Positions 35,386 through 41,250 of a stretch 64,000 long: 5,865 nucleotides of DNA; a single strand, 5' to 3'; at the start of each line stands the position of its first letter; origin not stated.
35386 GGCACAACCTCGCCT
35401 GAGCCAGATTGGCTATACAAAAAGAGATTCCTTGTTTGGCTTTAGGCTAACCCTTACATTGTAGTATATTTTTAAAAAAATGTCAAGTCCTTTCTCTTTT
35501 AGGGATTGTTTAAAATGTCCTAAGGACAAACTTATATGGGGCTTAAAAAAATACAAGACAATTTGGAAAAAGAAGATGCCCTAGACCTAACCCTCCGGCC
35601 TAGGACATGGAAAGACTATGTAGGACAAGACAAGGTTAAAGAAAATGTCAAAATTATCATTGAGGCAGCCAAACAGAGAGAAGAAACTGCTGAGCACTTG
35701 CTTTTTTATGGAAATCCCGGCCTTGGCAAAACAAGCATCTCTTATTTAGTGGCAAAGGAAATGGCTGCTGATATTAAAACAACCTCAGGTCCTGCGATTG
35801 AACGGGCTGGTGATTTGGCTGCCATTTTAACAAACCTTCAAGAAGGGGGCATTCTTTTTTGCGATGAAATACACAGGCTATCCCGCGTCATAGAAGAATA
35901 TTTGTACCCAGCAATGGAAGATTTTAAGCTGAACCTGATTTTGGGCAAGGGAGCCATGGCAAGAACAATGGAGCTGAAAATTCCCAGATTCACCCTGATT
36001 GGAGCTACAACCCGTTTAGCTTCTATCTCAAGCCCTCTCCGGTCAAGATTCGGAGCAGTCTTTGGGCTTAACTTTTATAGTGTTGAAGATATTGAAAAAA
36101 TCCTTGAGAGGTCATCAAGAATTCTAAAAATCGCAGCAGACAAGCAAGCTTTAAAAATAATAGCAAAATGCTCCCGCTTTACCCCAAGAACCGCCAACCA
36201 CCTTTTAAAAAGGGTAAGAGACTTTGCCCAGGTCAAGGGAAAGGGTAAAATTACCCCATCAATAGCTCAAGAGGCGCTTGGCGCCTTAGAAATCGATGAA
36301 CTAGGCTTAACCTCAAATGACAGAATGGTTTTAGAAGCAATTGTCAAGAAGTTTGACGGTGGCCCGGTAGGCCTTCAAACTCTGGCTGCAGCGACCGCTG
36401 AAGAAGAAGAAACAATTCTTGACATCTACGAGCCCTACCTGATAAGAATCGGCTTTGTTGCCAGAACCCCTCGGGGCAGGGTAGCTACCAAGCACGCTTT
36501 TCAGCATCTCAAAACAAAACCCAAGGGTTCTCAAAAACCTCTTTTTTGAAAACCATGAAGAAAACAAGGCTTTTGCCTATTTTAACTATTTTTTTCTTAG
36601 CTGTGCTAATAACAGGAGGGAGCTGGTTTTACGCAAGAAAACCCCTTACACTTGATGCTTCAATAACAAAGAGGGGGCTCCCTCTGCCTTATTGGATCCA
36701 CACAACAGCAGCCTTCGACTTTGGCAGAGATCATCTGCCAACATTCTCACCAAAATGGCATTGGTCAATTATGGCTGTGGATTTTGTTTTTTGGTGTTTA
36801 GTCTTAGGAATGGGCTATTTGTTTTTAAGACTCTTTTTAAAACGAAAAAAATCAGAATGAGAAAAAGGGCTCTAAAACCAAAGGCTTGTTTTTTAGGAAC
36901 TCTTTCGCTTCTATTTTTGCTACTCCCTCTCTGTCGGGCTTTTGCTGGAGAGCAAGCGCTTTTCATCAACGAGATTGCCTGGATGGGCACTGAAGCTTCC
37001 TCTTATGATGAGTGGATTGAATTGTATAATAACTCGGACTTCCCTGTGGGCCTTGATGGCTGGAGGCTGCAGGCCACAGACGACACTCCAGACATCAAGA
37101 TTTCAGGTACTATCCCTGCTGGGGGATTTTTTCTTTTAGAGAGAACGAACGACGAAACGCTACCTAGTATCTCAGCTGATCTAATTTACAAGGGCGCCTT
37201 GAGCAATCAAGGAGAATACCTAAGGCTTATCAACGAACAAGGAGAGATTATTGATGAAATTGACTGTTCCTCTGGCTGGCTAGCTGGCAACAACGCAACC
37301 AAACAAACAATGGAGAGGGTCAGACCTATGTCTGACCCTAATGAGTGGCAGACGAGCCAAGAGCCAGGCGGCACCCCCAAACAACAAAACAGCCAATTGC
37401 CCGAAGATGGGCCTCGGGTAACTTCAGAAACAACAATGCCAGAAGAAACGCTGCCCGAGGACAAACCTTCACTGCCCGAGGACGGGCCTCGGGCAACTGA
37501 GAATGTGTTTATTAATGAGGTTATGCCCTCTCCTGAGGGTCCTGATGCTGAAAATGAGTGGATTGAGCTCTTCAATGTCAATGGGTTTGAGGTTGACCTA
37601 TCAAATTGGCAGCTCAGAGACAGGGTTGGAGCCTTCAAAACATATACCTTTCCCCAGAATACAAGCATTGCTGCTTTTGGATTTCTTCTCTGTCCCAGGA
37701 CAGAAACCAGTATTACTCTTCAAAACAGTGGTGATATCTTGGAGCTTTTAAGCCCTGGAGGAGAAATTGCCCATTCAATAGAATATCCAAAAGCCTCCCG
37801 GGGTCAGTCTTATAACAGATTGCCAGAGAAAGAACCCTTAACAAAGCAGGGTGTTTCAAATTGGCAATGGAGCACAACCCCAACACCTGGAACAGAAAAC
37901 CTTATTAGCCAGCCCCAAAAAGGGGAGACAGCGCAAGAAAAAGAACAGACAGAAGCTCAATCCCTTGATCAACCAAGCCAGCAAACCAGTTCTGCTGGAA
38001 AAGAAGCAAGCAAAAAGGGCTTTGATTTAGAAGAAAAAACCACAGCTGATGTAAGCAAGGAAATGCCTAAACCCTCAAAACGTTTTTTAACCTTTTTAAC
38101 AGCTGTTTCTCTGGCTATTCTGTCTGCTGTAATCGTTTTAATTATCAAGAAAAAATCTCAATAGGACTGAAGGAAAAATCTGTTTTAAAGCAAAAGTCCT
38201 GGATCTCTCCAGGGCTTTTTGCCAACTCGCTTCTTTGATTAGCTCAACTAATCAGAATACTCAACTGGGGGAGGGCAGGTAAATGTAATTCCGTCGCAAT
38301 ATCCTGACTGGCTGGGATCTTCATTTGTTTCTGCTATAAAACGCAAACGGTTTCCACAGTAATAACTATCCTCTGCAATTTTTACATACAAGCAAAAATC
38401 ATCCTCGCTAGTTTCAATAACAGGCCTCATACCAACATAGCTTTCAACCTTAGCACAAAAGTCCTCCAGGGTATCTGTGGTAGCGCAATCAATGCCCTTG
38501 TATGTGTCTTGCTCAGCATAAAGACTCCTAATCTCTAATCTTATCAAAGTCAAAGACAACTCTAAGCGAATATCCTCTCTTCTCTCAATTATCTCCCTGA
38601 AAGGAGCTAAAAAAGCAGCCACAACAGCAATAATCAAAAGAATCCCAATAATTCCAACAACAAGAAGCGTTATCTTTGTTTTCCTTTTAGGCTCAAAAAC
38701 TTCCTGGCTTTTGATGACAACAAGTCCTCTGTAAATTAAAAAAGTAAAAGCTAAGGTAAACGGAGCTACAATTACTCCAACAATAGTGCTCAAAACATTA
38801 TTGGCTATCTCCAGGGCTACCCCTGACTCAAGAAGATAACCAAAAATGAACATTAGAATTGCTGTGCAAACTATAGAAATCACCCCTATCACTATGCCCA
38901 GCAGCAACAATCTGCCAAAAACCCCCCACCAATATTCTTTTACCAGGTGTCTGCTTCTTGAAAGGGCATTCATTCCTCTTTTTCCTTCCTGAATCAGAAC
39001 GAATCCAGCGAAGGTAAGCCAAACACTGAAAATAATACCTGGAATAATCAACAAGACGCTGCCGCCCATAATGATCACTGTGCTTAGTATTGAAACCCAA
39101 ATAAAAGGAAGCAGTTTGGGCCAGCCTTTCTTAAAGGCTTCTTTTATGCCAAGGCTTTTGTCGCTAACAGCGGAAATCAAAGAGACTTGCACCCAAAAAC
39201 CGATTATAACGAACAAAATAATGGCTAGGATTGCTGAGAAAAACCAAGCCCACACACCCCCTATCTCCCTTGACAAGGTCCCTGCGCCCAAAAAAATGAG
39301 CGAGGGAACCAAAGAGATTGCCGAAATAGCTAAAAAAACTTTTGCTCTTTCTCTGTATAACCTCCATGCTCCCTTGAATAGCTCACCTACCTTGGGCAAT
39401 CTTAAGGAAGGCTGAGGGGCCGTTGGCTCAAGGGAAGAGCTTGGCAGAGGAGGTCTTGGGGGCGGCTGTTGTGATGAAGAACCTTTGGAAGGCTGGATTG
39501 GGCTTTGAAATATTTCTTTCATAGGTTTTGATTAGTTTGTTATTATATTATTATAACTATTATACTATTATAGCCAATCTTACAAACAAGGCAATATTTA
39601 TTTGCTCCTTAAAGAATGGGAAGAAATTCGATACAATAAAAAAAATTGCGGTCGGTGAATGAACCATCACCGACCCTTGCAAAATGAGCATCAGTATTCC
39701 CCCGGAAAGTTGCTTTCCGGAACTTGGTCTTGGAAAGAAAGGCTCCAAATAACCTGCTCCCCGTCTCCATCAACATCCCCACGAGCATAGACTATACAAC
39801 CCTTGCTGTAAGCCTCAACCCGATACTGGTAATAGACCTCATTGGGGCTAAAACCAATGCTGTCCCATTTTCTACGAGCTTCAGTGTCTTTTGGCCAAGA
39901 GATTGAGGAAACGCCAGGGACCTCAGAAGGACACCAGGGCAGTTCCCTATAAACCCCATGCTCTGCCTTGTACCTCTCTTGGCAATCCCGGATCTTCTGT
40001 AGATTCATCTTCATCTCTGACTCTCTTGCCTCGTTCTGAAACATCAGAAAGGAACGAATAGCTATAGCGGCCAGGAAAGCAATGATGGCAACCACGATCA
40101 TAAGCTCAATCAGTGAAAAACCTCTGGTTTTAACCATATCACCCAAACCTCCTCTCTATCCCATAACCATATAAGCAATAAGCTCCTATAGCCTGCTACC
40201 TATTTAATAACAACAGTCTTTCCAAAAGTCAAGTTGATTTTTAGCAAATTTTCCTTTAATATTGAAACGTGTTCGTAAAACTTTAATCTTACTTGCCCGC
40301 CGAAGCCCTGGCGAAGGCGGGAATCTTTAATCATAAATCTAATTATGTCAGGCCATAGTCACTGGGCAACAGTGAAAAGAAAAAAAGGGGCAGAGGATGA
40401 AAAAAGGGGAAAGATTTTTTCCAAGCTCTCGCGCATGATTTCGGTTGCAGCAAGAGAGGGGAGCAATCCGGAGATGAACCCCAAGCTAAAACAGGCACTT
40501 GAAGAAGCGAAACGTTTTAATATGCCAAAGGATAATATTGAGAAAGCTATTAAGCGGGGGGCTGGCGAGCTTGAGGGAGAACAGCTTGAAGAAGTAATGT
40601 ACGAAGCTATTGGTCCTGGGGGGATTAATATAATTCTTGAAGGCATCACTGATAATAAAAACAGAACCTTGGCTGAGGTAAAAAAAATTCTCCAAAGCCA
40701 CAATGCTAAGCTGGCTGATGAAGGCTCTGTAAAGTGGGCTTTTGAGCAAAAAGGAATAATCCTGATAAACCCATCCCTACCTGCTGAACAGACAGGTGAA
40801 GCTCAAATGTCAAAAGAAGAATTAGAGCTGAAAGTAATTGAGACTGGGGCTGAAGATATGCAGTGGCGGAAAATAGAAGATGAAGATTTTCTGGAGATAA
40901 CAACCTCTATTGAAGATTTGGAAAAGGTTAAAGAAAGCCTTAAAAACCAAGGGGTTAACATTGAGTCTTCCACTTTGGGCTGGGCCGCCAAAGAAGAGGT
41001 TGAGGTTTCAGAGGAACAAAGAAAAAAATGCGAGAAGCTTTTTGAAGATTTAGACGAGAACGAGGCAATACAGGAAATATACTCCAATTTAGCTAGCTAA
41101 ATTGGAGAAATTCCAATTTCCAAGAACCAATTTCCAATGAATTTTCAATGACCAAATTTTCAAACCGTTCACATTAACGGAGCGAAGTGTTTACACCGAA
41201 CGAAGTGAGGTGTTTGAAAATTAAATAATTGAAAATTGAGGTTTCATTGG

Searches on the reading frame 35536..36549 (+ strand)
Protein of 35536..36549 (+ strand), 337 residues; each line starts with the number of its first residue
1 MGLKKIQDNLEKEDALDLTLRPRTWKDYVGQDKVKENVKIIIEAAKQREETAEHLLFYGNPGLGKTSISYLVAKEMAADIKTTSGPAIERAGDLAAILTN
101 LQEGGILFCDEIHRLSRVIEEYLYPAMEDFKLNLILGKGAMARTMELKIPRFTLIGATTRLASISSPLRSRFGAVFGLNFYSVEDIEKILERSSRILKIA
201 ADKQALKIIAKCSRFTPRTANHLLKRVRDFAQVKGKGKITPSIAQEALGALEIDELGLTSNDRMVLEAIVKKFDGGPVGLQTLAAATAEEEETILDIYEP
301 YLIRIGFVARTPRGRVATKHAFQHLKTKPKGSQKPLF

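Call 11: search_protein_families(library=pfam, proteins=[window:35536-36549:+], max_evalue=0.001)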
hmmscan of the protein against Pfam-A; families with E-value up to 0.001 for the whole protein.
window:35536-36549:+ (337 aa): 6 families
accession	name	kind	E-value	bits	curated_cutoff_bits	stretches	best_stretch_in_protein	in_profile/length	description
PF05496.18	RuvB_N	-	1.6e-70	236.4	27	1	20-175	1-156/159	Holliday junction DNA helicase RuvB P-loop domain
PF17864.7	AAA_lid_4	-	1.4e-24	86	27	1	181-254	1-74/74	RuvB AAA lid domain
PF05491.19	RuvB_C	-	1.6e-24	86.1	24.7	1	255-326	1-72/72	RuvB C-terminal winged helix domain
PF00004.35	AAA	-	4.7e-18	66.3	21.2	1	55-176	1-127/131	ATPase family associated with various cellular activities (AAA)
PF07728.20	AAA_5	-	3.6e-08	34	22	1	54-172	1-139/139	AAA domain (dynein-related subfamily)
PF06068.19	TIP49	-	1e-05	25.3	23.8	1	26-82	24-80/347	TIP49 P-loop domain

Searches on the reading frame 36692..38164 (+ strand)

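Call 11: search_protein_families(library=pfam, proteins=[window:36692-38164:+], max_evalue=0.001)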
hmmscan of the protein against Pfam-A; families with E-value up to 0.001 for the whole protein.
window:36692-38164:+ (490 aa): 1 family
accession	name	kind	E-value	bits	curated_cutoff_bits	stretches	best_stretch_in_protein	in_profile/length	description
PF00932.25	LTD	-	6.2e-30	104.2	34.3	2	267-366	3-108/109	Lamin Tail Domain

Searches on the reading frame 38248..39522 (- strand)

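Call 11: search_protein_families(library=pfam, proteins=[window:38248-39522:-], max_evalue=0.001)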
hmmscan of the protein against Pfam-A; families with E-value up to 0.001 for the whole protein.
window:38248-39522:- (424 aa): 1 family
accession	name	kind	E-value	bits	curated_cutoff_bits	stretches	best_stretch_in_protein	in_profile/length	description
PF10110.14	GPDPase_memb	-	0.00029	20.1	29.6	1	140-300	152-318/321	Membrane domain of glycerophosphoryl diester phosphodiesterase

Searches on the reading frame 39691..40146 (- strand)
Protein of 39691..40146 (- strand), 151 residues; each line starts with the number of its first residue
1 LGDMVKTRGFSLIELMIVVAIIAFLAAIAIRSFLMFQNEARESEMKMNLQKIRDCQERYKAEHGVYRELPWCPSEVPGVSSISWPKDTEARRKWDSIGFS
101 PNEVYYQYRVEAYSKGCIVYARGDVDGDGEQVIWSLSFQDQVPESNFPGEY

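Call 77: search_protein_families(library=pfam, proteins=[window:39691-40146:-], max_evalue=0.0001)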
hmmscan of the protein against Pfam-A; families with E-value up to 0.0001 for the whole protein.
window:39691-40146:- (151 aa): 1 family
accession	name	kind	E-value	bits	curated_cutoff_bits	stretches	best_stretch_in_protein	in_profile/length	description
PF07963.17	N_methyl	-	1.2e-07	31.4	21.2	1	4-30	1-27/27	Prokaryotic N-terminal methylation motif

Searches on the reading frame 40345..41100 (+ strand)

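Call 11: search_protein_families(library=pfam, proteins=[window:40345-41100:+], max_evalue=0.001)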
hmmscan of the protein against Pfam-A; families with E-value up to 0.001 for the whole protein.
window:40345-41100:+ (251 aa): 2 families
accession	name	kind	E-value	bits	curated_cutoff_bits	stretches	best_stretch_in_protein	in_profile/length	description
PF01709.26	Transcrip_reg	-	1.2e-46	158.7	27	1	81-249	1-160/160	TACO1/YebC second and third domain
PF20772.2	TACO1_YebC_N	-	4.5e-30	104.4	36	1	5-75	1-73/73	TACO1/YebC protein N-terminal domain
